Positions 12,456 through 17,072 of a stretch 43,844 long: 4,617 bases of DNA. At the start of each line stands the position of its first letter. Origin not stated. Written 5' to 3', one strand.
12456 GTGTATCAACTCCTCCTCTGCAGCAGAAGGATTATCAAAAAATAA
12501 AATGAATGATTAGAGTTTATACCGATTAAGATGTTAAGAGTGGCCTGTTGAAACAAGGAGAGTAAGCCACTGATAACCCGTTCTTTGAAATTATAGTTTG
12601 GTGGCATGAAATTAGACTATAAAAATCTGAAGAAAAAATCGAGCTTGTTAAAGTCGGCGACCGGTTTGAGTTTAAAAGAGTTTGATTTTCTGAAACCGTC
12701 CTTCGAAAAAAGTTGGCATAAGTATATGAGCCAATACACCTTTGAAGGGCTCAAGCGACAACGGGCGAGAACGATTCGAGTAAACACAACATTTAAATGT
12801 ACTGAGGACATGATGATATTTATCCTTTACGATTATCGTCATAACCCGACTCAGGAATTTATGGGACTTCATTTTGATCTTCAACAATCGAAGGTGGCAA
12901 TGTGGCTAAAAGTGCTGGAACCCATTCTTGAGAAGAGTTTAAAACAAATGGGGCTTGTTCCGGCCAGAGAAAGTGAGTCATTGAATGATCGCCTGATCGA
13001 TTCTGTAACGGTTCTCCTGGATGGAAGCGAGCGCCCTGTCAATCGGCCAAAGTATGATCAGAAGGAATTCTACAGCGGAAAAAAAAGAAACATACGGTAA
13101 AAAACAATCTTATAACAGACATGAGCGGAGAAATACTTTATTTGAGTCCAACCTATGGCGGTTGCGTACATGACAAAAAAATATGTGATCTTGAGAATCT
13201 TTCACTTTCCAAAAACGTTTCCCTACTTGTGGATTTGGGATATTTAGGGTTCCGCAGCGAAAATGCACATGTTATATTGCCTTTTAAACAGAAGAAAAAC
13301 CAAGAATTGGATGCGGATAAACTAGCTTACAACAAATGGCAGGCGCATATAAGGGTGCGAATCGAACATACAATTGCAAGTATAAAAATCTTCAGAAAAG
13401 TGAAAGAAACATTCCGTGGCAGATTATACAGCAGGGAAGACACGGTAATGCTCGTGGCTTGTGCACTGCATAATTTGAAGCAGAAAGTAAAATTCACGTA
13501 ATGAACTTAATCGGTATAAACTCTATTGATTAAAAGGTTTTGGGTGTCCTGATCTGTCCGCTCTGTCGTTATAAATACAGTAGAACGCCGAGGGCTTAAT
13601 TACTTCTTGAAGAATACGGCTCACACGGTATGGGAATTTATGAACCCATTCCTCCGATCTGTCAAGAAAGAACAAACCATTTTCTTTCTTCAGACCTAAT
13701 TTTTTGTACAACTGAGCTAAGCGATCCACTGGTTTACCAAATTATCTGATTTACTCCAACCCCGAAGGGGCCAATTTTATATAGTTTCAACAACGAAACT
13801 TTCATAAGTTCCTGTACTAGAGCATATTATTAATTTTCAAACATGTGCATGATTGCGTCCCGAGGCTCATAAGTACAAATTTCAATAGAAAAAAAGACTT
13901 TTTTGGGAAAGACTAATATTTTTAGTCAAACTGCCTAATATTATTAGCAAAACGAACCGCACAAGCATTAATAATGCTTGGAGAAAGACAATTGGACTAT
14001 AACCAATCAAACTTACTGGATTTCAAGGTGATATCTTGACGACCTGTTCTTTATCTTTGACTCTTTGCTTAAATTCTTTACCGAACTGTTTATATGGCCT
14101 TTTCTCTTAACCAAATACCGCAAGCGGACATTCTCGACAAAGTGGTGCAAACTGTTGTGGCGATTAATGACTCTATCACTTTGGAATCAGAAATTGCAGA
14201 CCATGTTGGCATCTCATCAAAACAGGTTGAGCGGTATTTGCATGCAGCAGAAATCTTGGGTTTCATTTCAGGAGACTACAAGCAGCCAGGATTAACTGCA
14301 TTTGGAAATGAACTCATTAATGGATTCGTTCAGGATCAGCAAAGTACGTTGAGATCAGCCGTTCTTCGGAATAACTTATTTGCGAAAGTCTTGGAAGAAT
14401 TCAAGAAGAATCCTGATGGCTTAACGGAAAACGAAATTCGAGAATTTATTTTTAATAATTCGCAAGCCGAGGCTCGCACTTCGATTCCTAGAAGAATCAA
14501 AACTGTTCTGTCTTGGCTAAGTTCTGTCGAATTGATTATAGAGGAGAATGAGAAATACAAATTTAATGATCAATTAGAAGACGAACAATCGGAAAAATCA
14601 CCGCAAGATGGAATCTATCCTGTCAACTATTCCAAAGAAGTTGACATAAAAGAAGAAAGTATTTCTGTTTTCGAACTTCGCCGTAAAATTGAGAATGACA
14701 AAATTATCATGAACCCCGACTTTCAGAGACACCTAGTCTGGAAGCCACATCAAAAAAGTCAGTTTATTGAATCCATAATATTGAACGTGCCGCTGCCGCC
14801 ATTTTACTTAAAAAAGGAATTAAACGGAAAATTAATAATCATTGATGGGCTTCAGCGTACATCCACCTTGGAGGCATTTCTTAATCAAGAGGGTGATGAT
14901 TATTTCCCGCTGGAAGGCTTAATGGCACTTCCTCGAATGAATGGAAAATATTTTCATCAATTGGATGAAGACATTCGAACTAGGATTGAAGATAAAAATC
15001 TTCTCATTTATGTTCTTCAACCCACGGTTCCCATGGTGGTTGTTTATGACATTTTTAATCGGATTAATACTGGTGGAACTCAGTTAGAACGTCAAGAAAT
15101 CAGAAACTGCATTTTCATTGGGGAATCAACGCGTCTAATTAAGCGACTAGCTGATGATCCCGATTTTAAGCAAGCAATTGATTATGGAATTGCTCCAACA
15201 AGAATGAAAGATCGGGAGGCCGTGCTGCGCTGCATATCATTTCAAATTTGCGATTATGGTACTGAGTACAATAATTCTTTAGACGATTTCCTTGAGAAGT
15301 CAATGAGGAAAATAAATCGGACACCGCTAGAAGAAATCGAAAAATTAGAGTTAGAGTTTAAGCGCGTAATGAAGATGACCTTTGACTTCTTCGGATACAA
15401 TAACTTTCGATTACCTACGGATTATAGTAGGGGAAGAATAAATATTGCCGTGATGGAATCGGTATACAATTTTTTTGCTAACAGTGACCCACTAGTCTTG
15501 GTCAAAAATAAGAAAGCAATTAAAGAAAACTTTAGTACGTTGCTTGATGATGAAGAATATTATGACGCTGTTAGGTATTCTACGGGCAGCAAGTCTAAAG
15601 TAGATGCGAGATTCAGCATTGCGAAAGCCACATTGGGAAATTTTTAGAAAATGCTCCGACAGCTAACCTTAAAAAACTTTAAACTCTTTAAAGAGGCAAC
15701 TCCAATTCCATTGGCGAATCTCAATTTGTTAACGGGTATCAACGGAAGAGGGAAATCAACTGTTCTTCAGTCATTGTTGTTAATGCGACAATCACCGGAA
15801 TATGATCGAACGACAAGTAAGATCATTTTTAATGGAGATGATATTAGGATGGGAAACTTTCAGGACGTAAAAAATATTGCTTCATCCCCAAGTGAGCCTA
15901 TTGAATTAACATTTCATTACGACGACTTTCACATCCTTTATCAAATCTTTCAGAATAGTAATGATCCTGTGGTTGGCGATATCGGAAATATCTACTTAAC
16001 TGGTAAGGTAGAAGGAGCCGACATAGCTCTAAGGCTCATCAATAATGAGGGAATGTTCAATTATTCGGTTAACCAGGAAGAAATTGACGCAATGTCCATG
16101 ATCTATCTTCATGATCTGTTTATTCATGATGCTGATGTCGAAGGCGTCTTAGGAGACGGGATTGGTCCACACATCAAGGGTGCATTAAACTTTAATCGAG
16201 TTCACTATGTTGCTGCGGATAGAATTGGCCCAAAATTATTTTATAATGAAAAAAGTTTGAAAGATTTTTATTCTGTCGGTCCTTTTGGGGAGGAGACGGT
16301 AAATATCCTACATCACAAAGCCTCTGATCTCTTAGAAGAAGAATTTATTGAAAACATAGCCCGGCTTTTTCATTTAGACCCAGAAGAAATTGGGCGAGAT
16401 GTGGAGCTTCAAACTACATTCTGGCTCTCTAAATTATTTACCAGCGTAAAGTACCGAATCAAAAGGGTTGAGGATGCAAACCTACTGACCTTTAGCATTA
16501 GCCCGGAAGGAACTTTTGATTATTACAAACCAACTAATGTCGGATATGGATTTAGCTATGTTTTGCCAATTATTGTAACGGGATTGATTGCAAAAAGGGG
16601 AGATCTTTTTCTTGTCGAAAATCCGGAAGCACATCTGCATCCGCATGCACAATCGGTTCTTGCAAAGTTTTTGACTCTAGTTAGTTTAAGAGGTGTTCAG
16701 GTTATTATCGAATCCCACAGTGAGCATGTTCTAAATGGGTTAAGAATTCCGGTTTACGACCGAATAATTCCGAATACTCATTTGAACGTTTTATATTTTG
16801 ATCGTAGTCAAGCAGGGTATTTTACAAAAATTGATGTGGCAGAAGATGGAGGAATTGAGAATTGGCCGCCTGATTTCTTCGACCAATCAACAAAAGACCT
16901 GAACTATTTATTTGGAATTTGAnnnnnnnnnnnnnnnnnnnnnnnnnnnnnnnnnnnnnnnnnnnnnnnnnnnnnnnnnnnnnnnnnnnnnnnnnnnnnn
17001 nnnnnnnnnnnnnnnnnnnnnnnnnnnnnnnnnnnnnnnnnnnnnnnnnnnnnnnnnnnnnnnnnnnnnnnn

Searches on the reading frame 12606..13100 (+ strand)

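Call 8: search_protein_families(library=pfam, proteins=[window:12606-13100:+], max_evalue=0.01)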
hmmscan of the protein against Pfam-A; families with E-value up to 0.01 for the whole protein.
window:12606-13100:+ (164 aa): 1 family
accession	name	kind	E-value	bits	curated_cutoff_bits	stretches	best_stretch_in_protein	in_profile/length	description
PF13613.12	HTH_Tnp_4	-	8.4e-06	25.7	27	1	66-113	5-52/53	Helix-turn-helix of DDE superfamily endonuclease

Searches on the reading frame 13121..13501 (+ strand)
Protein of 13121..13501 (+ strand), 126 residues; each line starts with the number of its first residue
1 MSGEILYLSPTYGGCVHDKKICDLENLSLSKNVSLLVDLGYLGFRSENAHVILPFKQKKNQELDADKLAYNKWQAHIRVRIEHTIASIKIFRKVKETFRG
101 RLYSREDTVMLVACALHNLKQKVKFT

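Call 8: search_protein_families(library=pfam, proteins=[window:13121-13501:+], max_evalue=0.01)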
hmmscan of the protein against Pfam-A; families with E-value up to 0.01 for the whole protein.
window:13121-13501:+ (126 aa): 1 family
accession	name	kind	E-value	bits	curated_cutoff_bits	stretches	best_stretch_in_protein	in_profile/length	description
PF13359.12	DDE_Tnp_4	-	8.2e-17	61.7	24.8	1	2-118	39-158/158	DDE superfamily endonuclease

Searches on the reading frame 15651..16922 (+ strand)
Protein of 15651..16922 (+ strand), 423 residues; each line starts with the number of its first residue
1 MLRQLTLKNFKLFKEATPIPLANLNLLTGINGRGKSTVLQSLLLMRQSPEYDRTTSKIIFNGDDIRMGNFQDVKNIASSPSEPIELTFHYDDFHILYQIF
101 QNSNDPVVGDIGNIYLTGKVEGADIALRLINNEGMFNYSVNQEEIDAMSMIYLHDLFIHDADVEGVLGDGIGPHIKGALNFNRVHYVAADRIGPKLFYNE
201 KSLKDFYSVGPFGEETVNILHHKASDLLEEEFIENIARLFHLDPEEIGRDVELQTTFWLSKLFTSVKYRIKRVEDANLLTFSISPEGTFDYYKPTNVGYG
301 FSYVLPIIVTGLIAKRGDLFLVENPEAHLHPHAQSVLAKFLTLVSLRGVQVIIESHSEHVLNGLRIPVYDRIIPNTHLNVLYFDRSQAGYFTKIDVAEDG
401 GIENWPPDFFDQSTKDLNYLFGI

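Call 8: search_protein_families(library=pfam, proteins=[window:15651-16922:+], max_evalue=0.01)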
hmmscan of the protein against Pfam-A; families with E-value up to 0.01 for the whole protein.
window:15651-16922:+ (423 aa): 7 families
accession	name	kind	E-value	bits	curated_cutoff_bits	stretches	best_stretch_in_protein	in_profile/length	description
PF13175.12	AAA_15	-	1.8e-25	90.8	32.1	2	289-360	293-373/374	AAA ATPase domain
PF13304.12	AAA_21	-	5.6e-16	59.9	27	2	292-361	233-303/304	AAA domain, putative AbiEii toxin, Type IV TA system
PF12476.13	DUF3696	-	7.4e-09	36.2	22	1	373-418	1-50/52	Protein of unknown function (DUF3696)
PF13476.12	AAA_23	-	1.9e-06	29.1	27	1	4-92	1-83/201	AAA domain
PF02463.25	SMC_N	-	4.9e-06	26.6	40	1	1-45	1-49/220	RecF/RecN/SMC N terminal domain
PF13555.12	AAA_29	-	0.00061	19.9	27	1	2-44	1-46/61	P-loop containing region of AAA domain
PF00005.33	ABC_tran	-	0.0078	17.2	25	0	26-102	15-79/137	ABC transporter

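Call 112: search_protein_families(library=padloc, proteins=[window:15651-16922:+], max_evalue=0.00001)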
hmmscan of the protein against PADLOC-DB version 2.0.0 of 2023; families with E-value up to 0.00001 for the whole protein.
window:15651-16922:+ (423 aa): 85 families (the best 25 are shown)
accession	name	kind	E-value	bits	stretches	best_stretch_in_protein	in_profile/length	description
PDLC03878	NsnB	-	3.8e-103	343.9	1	1-422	1-344/345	-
PDLC04148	HEC-03B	-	2.1e-35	120.7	2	251-413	272-437/458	-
PDLC02979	AriA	-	1.3e-27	95.6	2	279-360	290-372/373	-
PDLC04707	PDC-M55A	-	1.1e-24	85.2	1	2-414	3-403/421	-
PDLC00091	GajA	-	6.4e-17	59.6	2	318-358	298-339/627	AAA ATPase domain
PDLC02980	AriA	-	1.6e-16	59.2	1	294-362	235-304/304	-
PDLC00096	GajA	-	6.7e-15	52.8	1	319-360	291-336/630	AAA ATPase domain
PDLC00069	GajA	-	6.3e-13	46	1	319-360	337-380/687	AAA ATPase domain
PDLC04177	HEC-01A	-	6.4e-13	46.5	1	1-50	4-54/393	-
PDLC04146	HEC-02B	-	2e-12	44.8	1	307-384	230-304/344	-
PDLC00071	GajA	-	3e-12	44.1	1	320-360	277-321/588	AAA ATPase domain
PDLC04214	HEC-02A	-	3.1e-12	44.4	0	1-54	1-55/338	-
PDLC04213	HEC-02A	-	3.2e-12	44.6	0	1-72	1-76/337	-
PDLC04178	HEC-01A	-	5.8e-12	43.4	0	318-362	289-332/399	-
PDLC04393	PDC-M07A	-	7.2e-12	43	1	1-90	1-88/435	-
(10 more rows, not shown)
